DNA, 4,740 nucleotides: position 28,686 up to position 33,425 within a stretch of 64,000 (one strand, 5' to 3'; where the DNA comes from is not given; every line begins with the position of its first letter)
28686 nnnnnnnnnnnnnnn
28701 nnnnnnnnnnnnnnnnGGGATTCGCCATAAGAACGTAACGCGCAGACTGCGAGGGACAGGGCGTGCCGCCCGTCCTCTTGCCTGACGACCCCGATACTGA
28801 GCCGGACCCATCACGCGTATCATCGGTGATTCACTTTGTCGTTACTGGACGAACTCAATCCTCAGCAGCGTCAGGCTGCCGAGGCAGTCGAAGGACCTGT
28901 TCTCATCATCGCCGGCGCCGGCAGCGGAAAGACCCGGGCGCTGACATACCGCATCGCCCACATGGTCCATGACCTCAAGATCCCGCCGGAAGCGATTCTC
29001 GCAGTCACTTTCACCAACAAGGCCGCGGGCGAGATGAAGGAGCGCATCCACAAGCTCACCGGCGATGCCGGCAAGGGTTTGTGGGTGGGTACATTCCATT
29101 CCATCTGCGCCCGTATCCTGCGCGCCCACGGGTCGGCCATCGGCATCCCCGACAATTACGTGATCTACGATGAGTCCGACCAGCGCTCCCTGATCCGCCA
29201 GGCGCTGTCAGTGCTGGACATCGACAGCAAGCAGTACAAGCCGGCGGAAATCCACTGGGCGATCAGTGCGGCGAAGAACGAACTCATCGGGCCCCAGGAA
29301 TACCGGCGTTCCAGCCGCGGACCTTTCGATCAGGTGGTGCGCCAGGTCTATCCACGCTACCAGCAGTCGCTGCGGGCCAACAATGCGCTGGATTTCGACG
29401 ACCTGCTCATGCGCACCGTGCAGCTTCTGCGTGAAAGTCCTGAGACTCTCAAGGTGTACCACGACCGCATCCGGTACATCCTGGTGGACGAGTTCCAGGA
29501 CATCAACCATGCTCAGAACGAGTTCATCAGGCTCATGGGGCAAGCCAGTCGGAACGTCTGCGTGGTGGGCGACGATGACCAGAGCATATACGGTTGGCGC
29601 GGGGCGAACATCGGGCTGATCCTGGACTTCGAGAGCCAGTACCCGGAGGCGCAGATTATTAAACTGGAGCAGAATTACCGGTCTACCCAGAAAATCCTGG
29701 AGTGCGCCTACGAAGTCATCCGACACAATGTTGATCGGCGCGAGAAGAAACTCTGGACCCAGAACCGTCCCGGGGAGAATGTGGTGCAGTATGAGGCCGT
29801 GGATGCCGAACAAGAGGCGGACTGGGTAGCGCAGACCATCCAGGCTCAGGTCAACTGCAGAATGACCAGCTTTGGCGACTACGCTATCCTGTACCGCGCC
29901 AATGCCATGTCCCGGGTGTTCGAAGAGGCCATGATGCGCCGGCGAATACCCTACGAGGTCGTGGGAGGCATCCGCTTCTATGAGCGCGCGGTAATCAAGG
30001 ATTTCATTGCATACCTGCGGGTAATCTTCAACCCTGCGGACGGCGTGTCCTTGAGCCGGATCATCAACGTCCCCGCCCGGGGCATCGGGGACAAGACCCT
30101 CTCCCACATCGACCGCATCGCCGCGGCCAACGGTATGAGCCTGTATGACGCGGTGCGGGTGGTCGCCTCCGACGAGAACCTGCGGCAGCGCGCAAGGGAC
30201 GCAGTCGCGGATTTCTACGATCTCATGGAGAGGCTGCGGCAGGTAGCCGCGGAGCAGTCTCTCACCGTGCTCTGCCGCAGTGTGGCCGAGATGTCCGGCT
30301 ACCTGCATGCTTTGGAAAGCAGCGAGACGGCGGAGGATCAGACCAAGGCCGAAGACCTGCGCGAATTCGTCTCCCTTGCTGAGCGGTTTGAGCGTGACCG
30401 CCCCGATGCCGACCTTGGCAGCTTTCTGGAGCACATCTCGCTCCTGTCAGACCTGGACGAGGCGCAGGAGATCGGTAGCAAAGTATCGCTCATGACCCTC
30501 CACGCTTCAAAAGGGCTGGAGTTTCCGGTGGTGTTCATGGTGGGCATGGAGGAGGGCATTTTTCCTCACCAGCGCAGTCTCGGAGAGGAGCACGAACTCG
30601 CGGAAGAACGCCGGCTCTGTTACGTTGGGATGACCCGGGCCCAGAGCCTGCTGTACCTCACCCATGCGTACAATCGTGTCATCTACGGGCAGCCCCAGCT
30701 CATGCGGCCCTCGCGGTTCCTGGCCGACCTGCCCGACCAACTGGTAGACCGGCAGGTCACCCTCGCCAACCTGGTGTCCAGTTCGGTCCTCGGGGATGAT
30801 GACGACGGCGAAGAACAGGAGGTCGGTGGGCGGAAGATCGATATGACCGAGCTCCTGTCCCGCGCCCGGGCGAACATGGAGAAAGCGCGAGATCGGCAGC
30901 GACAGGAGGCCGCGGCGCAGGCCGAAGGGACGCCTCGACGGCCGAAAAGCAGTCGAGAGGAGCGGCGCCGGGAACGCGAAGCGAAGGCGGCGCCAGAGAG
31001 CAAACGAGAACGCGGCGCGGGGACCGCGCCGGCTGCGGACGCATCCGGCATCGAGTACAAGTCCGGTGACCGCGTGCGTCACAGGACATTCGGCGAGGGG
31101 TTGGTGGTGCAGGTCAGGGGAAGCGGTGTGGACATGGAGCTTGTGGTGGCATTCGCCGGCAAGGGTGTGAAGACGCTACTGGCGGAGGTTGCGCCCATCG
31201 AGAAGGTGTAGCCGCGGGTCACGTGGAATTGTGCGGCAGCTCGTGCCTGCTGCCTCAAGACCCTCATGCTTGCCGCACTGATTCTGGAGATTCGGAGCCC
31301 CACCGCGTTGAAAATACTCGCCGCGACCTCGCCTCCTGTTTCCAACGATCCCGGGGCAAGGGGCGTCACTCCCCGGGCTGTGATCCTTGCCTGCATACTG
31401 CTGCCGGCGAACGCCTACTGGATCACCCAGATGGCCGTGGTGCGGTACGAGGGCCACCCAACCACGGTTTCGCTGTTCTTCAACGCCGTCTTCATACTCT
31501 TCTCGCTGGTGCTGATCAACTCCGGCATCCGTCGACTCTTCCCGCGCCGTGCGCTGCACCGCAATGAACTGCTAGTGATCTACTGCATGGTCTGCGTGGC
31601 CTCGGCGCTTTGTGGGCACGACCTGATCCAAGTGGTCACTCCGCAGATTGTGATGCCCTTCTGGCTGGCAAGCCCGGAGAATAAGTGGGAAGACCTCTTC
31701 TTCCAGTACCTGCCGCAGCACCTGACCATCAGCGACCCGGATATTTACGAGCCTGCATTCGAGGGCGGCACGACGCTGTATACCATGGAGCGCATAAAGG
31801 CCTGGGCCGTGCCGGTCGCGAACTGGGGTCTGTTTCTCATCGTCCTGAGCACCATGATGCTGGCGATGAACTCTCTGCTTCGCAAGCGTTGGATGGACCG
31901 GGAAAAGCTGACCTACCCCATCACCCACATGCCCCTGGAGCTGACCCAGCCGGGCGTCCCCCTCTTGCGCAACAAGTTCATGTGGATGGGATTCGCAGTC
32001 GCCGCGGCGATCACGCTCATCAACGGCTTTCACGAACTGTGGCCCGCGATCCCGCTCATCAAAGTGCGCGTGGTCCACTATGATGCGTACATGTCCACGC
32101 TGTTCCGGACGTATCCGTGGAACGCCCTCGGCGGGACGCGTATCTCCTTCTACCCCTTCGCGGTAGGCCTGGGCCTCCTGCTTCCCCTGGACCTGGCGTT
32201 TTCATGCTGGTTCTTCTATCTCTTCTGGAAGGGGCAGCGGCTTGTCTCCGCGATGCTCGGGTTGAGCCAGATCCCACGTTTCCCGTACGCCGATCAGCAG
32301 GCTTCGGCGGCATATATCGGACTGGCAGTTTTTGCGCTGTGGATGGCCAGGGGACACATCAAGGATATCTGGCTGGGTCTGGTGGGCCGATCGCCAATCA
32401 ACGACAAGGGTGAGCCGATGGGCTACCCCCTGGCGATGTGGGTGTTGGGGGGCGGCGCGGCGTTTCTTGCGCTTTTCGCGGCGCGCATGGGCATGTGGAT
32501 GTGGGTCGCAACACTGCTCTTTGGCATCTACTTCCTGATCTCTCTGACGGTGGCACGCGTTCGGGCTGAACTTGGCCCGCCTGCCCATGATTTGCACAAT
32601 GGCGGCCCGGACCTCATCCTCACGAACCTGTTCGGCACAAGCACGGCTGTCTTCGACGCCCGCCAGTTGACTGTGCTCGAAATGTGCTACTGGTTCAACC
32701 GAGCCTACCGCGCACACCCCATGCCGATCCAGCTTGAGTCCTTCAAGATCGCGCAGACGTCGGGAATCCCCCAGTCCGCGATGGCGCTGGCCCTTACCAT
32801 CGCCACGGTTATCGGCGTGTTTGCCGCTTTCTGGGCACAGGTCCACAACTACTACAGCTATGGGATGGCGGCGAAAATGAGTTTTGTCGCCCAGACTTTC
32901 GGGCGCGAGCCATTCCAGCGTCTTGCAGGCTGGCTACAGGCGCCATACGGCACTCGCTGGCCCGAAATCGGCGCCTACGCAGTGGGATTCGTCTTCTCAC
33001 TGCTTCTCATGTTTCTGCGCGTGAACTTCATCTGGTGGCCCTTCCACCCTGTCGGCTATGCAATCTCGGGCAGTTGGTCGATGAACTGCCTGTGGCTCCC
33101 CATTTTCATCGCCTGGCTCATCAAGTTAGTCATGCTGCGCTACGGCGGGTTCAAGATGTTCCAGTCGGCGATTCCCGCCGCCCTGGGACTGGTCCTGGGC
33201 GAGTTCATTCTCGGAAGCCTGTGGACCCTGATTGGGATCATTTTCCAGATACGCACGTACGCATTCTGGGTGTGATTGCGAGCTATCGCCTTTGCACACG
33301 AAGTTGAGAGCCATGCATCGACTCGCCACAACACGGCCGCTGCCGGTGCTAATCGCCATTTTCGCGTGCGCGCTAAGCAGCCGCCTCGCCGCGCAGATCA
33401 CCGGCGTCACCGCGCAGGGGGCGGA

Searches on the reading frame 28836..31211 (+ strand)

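Call 9: search_protein_families(library=pfam, proteins=[window:28836-31211:+], max_evalue=0.001)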
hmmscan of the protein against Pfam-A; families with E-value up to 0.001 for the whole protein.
window:28836-31211:+ (791 aa): 6 families
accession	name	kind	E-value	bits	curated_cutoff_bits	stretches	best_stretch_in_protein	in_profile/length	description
PF00580.27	UvrD-helicase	-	3.8e-91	306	23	1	7-270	1-271/271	UvrD/REP helicase N-terminal domain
PF13361.12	UvrD_C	-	1.3e-79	268.6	25.6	1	275-610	1-347/350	UvrD-like helicase C-terminal domain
PF13245.12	AAA_19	-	5.2e-22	78.9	25.1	1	11-253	1-132/134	AAA domain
PF21196.3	PcrA_UvrD_tudor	-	2.6e-18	66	23.9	1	744-790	2-48/48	PcrA/UvrD tudor domain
PF13538.12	UvrD_C_2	-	2.7e-09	37.2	27.4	1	551-608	3-51/52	UvrD-like helicase C-terminal domain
PF13604.12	AAA_30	-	9.8e-07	29.1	27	0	6-71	1-66/191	AAA domain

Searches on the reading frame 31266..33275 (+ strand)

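Call 9: search_protein_families(library=pfam, proteins=[window:31266-33275:+], max_evalue=0.001)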
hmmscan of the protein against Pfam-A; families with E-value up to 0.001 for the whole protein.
window:31266-33275:+ (669 aa): 2 families
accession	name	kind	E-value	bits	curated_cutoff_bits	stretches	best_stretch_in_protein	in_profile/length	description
PF20581.3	DUF6785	-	2.3e-159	531.6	25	1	35-533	1-498/498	Family of unknown function (DUF6785)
PF20580.3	DUF6784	-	1.5e-32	112.2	26.4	1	569-668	2-100/101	Domain of unknown function (DUF6784)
